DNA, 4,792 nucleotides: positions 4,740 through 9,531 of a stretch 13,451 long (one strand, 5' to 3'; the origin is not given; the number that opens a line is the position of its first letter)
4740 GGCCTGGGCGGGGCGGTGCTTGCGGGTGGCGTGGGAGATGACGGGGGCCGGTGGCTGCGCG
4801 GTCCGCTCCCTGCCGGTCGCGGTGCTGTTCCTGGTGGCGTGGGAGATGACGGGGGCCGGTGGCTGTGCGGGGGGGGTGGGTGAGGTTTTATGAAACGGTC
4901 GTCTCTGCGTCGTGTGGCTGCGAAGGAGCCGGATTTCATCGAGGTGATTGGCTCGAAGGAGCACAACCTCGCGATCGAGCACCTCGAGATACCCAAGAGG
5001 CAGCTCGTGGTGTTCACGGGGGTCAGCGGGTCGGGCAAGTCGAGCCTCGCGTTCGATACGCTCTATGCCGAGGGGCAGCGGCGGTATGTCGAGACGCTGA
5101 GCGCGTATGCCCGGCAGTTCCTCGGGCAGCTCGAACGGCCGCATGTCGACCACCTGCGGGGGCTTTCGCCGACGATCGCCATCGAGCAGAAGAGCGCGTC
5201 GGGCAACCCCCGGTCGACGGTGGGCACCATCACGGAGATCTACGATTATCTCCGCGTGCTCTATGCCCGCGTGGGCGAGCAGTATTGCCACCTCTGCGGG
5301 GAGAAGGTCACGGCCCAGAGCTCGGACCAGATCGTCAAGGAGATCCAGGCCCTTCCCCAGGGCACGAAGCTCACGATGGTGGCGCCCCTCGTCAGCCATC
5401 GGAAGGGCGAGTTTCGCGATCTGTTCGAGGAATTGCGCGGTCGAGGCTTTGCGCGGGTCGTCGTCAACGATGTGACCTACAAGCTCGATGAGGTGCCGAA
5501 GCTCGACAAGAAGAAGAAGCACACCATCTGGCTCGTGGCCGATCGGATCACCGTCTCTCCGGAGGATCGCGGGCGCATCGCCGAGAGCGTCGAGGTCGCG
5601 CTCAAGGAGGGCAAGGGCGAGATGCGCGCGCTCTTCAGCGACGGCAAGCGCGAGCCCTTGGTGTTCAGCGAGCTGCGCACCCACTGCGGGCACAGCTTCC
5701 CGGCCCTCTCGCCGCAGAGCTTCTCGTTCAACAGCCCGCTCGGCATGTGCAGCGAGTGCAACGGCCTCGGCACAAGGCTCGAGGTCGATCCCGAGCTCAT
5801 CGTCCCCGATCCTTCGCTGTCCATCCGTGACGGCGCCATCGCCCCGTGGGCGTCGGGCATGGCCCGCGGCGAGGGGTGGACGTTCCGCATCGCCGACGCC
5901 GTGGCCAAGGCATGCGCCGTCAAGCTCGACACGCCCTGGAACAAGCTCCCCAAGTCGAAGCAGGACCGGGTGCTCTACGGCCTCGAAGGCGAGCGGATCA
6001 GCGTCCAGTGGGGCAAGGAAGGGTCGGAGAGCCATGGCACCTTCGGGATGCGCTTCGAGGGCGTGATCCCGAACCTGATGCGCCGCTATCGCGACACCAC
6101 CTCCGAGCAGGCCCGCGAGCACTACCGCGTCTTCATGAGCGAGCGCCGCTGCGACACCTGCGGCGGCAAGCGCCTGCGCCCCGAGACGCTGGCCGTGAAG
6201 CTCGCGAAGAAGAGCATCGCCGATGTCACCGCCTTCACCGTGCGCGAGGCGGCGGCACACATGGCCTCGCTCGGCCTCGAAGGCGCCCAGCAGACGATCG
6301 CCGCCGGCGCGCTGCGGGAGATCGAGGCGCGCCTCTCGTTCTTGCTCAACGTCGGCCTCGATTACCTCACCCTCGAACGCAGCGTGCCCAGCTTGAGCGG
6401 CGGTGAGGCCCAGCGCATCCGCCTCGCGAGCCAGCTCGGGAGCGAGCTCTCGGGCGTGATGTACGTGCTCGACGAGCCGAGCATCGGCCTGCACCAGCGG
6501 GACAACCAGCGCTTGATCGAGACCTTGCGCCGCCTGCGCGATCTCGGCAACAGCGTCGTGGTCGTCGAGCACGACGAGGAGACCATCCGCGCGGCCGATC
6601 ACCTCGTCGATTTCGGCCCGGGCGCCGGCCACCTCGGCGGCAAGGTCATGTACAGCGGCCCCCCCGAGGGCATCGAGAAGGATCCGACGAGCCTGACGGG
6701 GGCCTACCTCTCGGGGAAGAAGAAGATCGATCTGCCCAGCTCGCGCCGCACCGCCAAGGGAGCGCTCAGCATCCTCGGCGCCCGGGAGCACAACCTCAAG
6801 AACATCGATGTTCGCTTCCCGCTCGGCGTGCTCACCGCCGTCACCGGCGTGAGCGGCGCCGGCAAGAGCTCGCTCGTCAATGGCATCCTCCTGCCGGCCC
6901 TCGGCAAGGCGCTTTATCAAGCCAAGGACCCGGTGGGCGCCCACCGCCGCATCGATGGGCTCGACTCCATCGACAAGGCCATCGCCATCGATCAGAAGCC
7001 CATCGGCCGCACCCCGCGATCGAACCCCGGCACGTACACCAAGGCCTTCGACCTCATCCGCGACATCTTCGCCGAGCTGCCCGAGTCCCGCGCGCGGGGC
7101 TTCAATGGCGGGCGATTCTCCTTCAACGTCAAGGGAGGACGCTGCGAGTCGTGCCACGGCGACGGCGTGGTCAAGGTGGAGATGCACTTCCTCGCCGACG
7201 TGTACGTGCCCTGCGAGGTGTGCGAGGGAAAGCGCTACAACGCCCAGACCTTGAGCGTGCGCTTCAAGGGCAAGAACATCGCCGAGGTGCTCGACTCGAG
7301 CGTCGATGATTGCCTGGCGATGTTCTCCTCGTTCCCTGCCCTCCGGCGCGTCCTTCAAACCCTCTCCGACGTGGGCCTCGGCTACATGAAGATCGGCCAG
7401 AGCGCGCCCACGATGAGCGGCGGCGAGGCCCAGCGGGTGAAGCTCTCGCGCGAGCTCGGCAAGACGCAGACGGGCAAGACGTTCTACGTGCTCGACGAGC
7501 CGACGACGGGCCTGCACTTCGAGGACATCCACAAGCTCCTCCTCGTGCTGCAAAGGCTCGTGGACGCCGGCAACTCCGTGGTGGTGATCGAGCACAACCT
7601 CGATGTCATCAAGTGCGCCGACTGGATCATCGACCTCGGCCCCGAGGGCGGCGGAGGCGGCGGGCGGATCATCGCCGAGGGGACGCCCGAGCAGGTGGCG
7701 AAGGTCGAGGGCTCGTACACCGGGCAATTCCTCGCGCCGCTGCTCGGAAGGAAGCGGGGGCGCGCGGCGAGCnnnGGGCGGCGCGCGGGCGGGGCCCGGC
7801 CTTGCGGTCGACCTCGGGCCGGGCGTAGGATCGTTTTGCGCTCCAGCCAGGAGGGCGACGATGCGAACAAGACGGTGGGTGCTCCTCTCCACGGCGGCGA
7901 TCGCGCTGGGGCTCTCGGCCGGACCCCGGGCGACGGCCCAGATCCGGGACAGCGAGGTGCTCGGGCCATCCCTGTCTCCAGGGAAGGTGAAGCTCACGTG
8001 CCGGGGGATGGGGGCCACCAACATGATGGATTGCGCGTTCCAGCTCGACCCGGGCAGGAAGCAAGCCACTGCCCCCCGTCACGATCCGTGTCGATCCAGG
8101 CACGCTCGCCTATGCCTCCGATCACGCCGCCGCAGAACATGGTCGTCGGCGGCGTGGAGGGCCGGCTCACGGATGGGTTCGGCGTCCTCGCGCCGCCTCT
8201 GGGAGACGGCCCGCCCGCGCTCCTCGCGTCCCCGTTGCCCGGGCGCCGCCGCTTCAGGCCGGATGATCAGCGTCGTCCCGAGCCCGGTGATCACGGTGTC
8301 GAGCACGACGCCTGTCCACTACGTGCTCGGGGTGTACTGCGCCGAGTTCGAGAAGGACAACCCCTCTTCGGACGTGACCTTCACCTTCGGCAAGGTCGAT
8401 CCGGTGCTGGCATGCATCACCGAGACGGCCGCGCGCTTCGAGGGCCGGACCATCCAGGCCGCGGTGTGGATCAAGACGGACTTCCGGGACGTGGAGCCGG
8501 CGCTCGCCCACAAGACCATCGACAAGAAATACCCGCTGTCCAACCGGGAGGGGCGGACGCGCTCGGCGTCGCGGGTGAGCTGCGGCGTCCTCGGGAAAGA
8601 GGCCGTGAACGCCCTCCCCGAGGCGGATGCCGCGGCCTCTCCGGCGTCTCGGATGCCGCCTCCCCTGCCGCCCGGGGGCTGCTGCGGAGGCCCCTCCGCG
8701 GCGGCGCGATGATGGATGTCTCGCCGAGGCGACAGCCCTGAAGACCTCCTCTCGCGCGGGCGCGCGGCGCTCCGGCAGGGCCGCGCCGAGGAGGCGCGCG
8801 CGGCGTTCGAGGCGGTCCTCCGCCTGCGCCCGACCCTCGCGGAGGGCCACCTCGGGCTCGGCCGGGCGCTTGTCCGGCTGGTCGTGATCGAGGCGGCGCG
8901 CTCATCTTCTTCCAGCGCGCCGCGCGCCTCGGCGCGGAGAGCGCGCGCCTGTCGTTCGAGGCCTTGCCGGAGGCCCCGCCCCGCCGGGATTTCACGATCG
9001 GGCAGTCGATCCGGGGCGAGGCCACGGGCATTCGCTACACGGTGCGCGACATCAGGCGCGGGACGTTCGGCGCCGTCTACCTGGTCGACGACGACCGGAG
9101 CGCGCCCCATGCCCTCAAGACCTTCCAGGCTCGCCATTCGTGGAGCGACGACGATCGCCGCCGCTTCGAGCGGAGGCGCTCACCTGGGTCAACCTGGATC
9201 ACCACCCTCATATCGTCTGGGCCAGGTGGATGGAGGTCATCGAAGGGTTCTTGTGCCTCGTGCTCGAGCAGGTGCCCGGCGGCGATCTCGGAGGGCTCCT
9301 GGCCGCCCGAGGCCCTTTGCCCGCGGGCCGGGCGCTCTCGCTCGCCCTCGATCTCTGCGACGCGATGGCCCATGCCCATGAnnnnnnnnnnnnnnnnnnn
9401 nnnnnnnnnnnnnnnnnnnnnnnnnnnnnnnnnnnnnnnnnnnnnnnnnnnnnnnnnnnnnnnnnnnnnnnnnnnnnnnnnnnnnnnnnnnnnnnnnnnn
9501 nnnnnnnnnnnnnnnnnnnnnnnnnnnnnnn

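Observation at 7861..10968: Frameshifts in the kinase gene are certain; the upstream secreted-protein gene is less clear; flanking housekeeping genes are intact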

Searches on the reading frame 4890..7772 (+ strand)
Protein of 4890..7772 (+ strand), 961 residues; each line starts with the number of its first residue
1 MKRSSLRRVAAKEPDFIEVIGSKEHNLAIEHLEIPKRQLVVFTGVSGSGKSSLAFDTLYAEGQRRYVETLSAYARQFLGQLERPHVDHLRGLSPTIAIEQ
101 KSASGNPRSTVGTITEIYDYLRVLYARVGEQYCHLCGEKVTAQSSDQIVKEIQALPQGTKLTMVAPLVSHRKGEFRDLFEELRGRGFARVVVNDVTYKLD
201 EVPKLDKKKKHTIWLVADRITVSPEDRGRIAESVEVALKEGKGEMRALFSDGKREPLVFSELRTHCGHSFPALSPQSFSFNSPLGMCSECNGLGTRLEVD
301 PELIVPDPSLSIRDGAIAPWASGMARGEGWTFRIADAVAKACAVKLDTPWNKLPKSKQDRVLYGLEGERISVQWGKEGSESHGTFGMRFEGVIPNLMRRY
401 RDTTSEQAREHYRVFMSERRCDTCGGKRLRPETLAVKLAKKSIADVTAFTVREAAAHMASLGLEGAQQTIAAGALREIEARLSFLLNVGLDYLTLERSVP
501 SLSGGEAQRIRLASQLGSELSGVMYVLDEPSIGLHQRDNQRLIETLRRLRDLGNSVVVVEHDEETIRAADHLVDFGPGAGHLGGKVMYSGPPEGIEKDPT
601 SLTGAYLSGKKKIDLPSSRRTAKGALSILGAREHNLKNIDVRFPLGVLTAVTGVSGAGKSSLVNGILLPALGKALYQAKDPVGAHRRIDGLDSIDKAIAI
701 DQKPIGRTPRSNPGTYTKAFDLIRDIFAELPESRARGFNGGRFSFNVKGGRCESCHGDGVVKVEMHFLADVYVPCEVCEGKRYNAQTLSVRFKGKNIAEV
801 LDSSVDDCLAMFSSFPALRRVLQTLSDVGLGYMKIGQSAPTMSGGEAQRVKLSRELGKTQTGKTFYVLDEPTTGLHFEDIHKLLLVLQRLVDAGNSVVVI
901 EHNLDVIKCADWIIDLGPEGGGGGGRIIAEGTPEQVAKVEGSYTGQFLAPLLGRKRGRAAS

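Call 6: find_encoding_contigs(protein=window:4890-7772:+, flank=10000, max_places=6)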
Protein window:4890-7772:+ (961 aa): no gene with exactly this product is on record in the collection.

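Call 15: find_homologous_proteins(query=window:4890-7772:+, max_evalue=1e-100)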
Query window:4890-7772:+ (961 aa): 7999 proteins with E <= 1e-100 among 8000 candidates; the best 120 are listed.
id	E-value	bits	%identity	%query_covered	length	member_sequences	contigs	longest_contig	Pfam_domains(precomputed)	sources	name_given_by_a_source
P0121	0.0e+0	2156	100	99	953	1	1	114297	PF17760.7,PF17755.7,PF00005.34,PF13555.13,PF20703.4,PF02463.26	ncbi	ncbi:MAG: excinuclease ABC subunit UvrA [Byssovorax sp.]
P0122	0.0e+0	1950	88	99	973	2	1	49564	PF17760.7,PF17755.7,PF00005.34,PF13555.13,PF03193.23,PF20703.4,PF02463.26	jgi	jgi:excinuclease ABC subunit A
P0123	0.0e+0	1939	88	100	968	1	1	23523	PF17760.7,PF17755.7,PF00005.34,PF13555.13,PF20703.4,PF02463.26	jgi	jgi:excinuclease ABC subunit A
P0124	0.0e+0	1932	88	99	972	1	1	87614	PF17760.7,PF17755.7,PF00005.34,PF13555.13,PF03193.23,PF20703.4,PF02463.26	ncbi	-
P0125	0.0e+0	1810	83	98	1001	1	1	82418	PF17760.7,PF17755.7,PF00005.34,PF13555.13,PF03193.23,PF20703.4,PF02463.26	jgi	jgi:excinuclease ABC subunit A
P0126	0.0e+0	1809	83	99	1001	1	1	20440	PF17760.7,PF17755.7,PF00005.34,PF13555.13,PF03193.23,PF20703.4,PF02463.26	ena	-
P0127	0.0e+0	1803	83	98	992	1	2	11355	PF17760.7,PF17755.7,PF00005.34,PF13555.13,PF03193.23,PF20703.4,PF02463.26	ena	-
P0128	0.0e+0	1798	82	98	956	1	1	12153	PF17760.7,PF12399.15,PF17755.7,PF00005.34,PF13555.13,PF03193.23,PF20703.4,PF02463.26,PF13191.13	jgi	jgi:excinuclease ABC subunit A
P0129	0.0e+0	1795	83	98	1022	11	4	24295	PF17760.7,PF17755.7,PF00005.34,PF13555.13,PF03193.23,PF20703.4,PF02463.26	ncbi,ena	-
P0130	0.0e+0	1793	81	100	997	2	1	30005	PF17760.7,PF17755.7,PF00005.34,PF13555.13,PF03193.23,PF20703.4,PF02463.26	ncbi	-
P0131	0.0e+0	1771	81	99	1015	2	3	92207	PF17760.7,PF17755.7,PF00005.34,PF13555.13,PF03193.23,PF20703.4,PF02463.26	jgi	jgi:excinuclease ABC subunit A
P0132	0.0e+0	1768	81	99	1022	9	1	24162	PF17760.7,PF17755.7,PF00005.34,PF13555.13,PF03193.23,PF20703.4,PF02463.26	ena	-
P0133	0.0e+0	1745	79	99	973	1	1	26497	PF17760.7,PF17755.7,PF00005.34,PF13555.13,PF03193.23,PF20703.4,PF02463.26,PF00684.26,PF13304.13,PF13191.13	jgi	jgi:excinuclease ABC subunit A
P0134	0.0e+0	1744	81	99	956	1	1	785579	PF17760.7,PF17755.7,PF00005.34,PF13555.13,PF03193.23,PF20703.4,PF02463.26,PF13304.13,PF13191.13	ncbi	ncbi:MAG: excinuclease ABC subunit UvrA [Minicystis sp.]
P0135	0.0e+0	1736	80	99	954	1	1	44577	PF17760.7,PF17755.7,PF00005.34,PF13555.13,PF03193.23,PF20703.4,PF02463.26,PF13304.13,PF13191.13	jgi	jgi:excinuclease ABC subunit A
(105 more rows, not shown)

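Call 16: find_encoding_contigs(protein=P0121, flank=10000, max_places=3)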
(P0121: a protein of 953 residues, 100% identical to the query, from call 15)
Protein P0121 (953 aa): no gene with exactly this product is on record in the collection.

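Call 17: find_encoding_contigs(protein=P0122, flank=10000, max_places=3)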
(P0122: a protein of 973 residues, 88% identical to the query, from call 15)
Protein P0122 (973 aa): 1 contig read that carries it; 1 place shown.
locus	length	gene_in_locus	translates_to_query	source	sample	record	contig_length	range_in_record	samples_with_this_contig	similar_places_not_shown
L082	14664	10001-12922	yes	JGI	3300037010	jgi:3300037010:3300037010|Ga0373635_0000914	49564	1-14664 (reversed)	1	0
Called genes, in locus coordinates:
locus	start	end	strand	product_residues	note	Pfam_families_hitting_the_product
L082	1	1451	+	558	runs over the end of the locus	PF13472:Lipase_GDSL_2 (weak)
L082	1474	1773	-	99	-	PF04977:DivIC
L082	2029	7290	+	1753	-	PF13432:TPR_16 (faint), PF14559:TPR_19 (faint), PF00069:Pkinase, PF07714:PK_Tyr_Ser-Thr, PF00515:TPR_1 (faint), PF07719:TPR_2 (faint), PF13174:TPR_6 (faint), PF13176:TPR_7 (faint), +8 more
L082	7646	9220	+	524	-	-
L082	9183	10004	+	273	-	PF00730:HhH-GPD, PF00633:HHH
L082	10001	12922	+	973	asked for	PF00005:ABC_tran (faint), PF02463:SMC_N (faint), PF03193:RsgA_GTPase (faint), PF13555:AAA_29 (faint), PF20703:nSTAND1 (faint), PF17760:UvrA_inter, PF17755:UvrA_DNA-bind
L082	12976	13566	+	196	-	-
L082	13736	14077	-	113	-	-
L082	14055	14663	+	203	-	?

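Call 18: find_encoding_contigs(protein=P0124, flank=10000, max_places=3)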
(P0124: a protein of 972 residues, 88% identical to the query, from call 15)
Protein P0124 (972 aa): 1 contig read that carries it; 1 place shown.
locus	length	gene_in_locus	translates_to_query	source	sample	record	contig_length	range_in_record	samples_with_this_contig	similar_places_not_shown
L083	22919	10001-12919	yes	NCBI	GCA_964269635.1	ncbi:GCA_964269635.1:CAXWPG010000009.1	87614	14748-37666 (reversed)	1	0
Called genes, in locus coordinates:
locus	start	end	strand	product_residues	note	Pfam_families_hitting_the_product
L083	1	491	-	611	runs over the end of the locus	PF03485:Arg_tRNA_synt_N, PF00750:tRNA-synt_1d, PF05746:DALR_1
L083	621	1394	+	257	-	-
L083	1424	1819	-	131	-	PF04977:DivIC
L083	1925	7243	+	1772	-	PF00069:Pkinase, PF07714:PK_Tyr_Ser-Thr, PF13176:TPR_7 (faint), PF13428:TPR_14 (faint), PF07719:TPR_2 (faint), PF13174:TPR_6 (faint), PF13181:TPR_8 (faint), PF13424:TPR_12 (faint), +8 more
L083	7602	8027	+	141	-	-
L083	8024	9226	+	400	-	PF02661:Fic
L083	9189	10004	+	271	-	PF00730:HhH-GPD, PF00633:HHH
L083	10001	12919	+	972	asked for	PF00005:ABC_tran (faint), PF03193:RsgA_GTPase (faint), PF13555:AAA_29 (faint), PF20703:nSTAND1 (faint), PF02463:SMC_N (faint), PF17760:UvrA_inter, PF17755:UvrA_DNA-bind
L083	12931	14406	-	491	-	-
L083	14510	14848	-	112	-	PF14864:Alkyl_sulf_C (weak), PF02036:SCP2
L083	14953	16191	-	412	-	-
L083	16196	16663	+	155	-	PF13193:AMP-binding_C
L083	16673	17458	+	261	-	PF00106:adh_short, PF08659:KR, PF13561:adh_short_C2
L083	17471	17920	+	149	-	PF13452:FAS1_DH_region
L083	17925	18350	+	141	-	PF01575:MaoC_dehydratas, PF13452:FAS1_DH_region (weak)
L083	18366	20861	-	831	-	PF20703:nSTAND1, PF13191:AAA_16 (weak)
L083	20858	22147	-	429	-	PF19955:EAD1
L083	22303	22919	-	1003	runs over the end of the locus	PF00069:Pkinase, PF07714:PK_Tyr_Ser-Thr, PF03109:ABC1 (weak)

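Call 25: list_cluster_members(proteins=[P0001, P0121])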
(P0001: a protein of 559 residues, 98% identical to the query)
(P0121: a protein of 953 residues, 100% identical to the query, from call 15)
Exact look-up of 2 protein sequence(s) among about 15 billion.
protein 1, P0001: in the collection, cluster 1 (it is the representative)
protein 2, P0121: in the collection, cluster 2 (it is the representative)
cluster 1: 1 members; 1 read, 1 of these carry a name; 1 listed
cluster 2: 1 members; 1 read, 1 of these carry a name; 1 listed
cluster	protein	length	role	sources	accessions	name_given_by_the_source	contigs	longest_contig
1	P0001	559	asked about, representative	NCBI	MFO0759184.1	MAG: serine/threonine-protein kinase [Byssovorax sp.]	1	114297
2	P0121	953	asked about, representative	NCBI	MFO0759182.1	MAG: excinuclease ABC subunit UvrA [Byssovorax sp.]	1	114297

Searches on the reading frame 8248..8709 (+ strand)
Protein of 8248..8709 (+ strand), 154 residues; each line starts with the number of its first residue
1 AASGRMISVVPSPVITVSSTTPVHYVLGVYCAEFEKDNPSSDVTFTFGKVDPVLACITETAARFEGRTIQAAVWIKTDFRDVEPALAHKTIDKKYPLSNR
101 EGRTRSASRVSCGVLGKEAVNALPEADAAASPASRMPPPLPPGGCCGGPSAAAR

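Call 35: search_protein_representatives(protein=window:8248-8709:+)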
Query: 154 residues. Proteins with E-value up to 0.001 (for the whole library): 127; up to 1e-10: 17; up to 1e-30: 1. The best 127 are listed.
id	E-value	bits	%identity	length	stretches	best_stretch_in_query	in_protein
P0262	6.9e-94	328.7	100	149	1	6-154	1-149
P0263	4.4e-20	89.1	36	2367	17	18-57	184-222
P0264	6.1e-15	72.4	45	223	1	9-107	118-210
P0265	1.4e-14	71.3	46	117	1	9-101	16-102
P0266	9.3e-13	65.3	46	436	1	9-114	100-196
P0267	1.1e-12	65.2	52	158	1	10-78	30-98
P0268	1.4e-12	64.8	43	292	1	12-108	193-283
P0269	5.1e-12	62.9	55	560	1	13-79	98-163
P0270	7.8e-12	62.4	44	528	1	4-105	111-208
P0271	1.2e-11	61.7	47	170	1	9-83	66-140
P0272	1.3e-11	61.6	50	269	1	10-81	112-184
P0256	3.1e-11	60.4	51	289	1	10-82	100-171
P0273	3.8e-11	60.1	38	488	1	11-147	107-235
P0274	4.6e-11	59.8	45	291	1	10-98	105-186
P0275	5.2e-11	59.7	43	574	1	4-106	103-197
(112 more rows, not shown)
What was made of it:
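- The source annotation lists the 559-aa and 149-aa pieces as proteins (calls 25, 35).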

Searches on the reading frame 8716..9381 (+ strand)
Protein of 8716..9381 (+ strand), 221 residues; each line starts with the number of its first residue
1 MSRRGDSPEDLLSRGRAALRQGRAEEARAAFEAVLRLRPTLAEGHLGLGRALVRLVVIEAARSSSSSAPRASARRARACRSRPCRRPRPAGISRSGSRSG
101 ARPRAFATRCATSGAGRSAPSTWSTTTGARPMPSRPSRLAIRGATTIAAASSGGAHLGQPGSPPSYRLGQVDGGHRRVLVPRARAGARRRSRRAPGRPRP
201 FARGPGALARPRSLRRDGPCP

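Call 7: search_protein_families(library=pfam, proteins=[window:8716-9381:+], max_evalue=0.01)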
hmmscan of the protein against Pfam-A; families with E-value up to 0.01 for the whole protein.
window:8716-9381:+ (221 aa): 8 families
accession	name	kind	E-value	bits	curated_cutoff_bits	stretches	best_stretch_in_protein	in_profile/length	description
PF07719.23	TPR_2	-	1.3e-05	25.3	27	1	9-40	2-33/34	Tetratricopeptide repeat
PF13414.12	TPR_11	-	3.5e-05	23.8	26.8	1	15-54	1-40/42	TPR repeat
PF13432.12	TPR_16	-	3.7e-05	24.5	32.7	1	13-55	2-44/65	Tetratricopeptide repeat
PF14559.12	TPR_19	-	0.00057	20.6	25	1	18-62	1-45/68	Tetratricopeptide repeat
PF13428.12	TPR_14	-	0.00059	20.7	23.5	1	9-50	2-43/44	Tetratricopeptide repeat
PF13424.12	TPR_12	-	0.0017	18.9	30.1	1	13-55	8-51/77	Tetratricopeptide repeat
PF13181.12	TPR_8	-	0.0068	16.9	25.7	0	13-40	6-33/34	Tetratricopeptide repeat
PF13371.12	TPR_9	-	0.0093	16.4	35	0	6-40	27-61/73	Tetratricopeptide repeat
